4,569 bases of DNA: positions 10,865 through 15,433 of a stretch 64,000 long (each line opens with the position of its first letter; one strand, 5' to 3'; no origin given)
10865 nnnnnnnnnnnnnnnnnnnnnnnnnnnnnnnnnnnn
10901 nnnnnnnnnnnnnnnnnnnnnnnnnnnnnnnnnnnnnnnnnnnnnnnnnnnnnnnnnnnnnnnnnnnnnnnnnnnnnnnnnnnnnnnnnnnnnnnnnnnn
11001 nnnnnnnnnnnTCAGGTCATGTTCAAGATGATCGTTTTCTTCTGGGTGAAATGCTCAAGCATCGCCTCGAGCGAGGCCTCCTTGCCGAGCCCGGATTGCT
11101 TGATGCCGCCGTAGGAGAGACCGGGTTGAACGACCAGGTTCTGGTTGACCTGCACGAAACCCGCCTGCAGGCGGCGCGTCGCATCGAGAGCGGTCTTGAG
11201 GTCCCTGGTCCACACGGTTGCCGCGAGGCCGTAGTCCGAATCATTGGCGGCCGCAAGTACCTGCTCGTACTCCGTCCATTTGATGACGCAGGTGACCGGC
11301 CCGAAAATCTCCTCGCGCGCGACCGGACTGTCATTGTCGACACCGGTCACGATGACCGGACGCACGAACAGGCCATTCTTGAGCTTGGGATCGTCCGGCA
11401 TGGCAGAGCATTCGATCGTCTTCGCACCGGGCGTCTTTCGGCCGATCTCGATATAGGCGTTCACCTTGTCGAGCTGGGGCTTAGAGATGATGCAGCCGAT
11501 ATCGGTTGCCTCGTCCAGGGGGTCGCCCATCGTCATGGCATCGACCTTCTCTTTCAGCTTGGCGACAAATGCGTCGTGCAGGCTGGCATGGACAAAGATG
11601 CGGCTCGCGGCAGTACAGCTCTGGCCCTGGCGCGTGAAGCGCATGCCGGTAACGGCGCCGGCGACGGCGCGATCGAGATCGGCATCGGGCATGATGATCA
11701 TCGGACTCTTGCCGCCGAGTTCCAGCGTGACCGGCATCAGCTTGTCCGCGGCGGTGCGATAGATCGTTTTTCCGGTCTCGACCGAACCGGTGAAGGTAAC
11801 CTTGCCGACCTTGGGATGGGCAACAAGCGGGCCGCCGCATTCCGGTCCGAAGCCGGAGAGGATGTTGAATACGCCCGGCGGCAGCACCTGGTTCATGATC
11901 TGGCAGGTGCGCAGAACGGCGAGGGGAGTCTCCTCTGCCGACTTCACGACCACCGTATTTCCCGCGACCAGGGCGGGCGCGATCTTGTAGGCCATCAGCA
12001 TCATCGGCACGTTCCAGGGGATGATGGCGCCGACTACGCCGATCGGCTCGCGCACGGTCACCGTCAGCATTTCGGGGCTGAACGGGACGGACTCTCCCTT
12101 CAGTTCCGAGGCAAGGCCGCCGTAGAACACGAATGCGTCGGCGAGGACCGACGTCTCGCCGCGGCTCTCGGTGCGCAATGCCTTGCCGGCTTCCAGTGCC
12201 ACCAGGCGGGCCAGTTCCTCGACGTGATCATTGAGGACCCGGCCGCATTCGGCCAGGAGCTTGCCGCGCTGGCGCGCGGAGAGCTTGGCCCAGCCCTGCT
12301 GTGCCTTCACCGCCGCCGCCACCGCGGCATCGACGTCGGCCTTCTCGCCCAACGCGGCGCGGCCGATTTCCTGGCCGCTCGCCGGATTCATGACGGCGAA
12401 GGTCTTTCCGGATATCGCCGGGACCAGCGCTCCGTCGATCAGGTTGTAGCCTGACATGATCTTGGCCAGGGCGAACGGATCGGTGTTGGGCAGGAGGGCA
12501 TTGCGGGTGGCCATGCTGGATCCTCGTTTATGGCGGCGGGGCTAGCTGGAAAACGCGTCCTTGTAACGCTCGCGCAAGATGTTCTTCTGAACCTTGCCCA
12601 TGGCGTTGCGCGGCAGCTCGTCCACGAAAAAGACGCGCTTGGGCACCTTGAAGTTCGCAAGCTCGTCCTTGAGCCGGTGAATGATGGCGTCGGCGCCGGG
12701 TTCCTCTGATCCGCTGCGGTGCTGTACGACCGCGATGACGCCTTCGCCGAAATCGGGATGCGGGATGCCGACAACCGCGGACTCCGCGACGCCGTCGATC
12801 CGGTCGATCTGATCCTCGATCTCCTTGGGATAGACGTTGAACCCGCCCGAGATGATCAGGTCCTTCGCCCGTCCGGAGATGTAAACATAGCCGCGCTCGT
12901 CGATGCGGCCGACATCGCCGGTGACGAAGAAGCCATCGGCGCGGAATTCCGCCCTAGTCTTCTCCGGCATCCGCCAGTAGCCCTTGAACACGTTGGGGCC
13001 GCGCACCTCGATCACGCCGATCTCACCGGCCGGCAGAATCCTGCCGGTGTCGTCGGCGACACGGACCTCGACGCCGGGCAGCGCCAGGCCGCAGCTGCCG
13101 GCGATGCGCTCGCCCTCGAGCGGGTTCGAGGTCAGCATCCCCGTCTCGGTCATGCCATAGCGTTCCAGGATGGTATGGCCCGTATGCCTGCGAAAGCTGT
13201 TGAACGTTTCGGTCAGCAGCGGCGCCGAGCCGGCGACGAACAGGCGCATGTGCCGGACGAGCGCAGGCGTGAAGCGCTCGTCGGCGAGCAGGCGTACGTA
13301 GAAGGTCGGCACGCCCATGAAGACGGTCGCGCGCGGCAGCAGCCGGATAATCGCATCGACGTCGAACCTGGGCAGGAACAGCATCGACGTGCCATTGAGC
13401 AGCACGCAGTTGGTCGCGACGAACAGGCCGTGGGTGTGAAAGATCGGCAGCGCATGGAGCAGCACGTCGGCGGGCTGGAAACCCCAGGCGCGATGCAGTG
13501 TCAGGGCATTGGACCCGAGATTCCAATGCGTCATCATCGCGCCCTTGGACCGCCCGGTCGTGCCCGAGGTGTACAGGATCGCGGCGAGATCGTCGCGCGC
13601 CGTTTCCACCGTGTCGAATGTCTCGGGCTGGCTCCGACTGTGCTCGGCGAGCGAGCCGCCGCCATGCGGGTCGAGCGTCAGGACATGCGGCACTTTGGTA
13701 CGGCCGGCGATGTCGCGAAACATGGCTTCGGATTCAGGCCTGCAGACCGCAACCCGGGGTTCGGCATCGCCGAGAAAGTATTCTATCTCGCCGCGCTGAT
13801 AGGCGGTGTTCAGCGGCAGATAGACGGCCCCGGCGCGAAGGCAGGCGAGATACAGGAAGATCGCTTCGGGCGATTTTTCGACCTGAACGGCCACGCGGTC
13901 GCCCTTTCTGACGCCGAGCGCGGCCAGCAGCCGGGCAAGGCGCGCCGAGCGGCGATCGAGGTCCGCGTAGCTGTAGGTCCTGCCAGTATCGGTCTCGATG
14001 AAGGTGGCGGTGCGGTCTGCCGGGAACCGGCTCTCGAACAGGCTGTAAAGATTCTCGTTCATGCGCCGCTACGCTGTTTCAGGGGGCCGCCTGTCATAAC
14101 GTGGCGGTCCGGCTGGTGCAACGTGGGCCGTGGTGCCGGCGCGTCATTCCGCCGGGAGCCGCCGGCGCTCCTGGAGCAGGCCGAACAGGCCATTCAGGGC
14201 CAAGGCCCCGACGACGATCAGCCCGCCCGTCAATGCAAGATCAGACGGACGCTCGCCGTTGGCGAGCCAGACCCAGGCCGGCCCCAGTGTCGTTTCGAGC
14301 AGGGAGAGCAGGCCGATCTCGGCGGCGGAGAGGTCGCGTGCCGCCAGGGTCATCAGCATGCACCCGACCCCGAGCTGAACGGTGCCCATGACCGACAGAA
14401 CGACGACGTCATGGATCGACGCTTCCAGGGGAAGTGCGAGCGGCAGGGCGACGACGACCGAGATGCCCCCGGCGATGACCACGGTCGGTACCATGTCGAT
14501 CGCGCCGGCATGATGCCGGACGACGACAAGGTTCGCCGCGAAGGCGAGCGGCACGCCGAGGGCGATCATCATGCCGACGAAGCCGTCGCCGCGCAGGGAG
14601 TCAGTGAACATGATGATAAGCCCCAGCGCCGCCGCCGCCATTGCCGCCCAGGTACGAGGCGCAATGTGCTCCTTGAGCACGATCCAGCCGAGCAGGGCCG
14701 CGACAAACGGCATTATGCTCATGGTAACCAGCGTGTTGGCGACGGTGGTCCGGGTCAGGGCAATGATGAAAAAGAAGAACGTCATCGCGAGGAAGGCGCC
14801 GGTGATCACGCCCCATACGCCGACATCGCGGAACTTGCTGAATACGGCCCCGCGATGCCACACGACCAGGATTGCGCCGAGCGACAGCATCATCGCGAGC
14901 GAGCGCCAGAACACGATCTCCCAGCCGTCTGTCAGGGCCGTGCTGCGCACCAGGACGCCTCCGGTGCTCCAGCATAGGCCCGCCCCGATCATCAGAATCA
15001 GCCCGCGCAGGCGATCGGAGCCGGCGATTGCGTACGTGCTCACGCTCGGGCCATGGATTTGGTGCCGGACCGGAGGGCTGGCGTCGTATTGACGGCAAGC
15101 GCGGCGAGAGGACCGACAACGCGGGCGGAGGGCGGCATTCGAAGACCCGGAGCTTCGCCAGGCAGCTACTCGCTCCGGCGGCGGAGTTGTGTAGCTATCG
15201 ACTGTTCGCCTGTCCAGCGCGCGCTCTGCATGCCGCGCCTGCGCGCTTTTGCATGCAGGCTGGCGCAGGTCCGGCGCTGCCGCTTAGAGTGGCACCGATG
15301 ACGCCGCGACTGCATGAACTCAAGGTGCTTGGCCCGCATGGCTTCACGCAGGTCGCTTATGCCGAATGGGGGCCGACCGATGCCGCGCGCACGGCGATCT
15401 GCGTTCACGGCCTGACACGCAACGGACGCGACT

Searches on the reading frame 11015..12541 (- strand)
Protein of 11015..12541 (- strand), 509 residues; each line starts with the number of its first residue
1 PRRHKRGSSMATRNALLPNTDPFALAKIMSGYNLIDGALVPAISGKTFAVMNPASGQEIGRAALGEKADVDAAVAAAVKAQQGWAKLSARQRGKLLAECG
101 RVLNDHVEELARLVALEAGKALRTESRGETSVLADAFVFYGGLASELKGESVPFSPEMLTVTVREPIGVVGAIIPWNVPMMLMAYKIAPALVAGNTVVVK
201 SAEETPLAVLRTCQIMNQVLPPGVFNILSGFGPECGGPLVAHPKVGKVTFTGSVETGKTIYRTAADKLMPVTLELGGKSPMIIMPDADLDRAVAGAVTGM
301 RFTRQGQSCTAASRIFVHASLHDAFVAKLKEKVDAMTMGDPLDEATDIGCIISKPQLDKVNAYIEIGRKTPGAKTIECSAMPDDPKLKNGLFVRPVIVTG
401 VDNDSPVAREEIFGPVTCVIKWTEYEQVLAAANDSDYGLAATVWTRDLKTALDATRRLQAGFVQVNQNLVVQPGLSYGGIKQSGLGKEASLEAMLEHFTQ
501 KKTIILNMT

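Call 57: search_protein_families(library=pfam, proteins=[window:11015-12541:-], max_evalue=0.0001)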
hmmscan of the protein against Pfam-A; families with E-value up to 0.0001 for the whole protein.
window:11015-12541:- (509 aa): 1 family
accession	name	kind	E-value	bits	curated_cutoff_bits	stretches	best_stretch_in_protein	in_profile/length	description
PF00171.27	Aldedh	-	1e-157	525.8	23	1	45-504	6-461/461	Aldehyde dehydrogenase family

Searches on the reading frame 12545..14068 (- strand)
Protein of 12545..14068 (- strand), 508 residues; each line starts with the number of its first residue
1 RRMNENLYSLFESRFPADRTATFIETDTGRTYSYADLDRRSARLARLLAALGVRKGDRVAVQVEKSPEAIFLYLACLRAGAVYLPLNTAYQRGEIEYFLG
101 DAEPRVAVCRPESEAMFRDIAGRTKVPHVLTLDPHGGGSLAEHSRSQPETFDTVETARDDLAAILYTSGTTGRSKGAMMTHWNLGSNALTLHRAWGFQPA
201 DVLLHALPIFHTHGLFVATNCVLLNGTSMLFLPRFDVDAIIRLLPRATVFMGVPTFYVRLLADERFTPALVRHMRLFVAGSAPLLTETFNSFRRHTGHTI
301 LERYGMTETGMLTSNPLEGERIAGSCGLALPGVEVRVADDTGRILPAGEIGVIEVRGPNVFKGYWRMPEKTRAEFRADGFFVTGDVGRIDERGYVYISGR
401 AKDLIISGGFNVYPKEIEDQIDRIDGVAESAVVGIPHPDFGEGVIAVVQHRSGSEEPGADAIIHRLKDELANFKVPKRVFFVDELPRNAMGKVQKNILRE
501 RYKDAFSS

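Call 58: search_protein_families(library=pfam, proteins=[window:12545-14068:-], max_evalue=0.0001)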
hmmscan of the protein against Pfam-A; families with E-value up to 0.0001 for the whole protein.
window:12545-14068:- (508 aa): 2 families
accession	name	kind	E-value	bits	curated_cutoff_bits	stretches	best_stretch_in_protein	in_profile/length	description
PF00501.34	AMP-binding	-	2.4e-90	303.5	29.9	1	14-365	7-384/384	AMP-binding enzyme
PF13193.12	AMP-binding_C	-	6.3e-15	56.3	24.5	1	416-492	1-76/76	AMP-binding enzyme C-terminal domain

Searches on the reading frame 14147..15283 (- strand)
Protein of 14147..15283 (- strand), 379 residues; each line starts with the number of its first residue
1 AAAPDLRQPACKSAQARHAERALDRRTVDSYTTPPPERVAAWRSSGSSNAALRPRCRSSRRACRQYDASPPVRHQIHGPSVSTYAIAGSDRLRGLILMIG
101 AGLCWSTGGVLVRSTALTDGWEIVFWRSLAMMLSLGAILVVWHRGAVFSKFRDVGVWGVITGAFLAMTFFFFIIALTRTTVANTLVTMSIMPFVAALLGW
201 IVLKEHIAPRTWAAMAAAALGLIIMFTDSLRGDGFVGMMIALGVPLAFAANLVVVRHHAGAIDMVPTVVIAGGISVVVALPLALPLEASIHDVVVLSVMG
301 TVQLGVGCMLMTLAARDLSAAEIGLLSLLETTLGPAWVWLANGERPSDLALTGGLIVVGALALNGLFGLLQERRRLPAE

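Call 58: search_protein_families(library=pfam, proteins=[window:14147-15283:-], max_evalue=0.0001)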
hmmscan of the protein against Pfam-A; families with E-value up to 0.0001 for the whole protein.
window:14147-15283:- (379 aa): 1 family
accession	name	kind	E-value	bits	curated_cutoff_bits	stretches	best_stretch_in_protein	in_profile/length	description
PF00892.27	EamA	-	9.5e-21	74.9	28.2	2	93-226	2-134/135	EamA-like transporter family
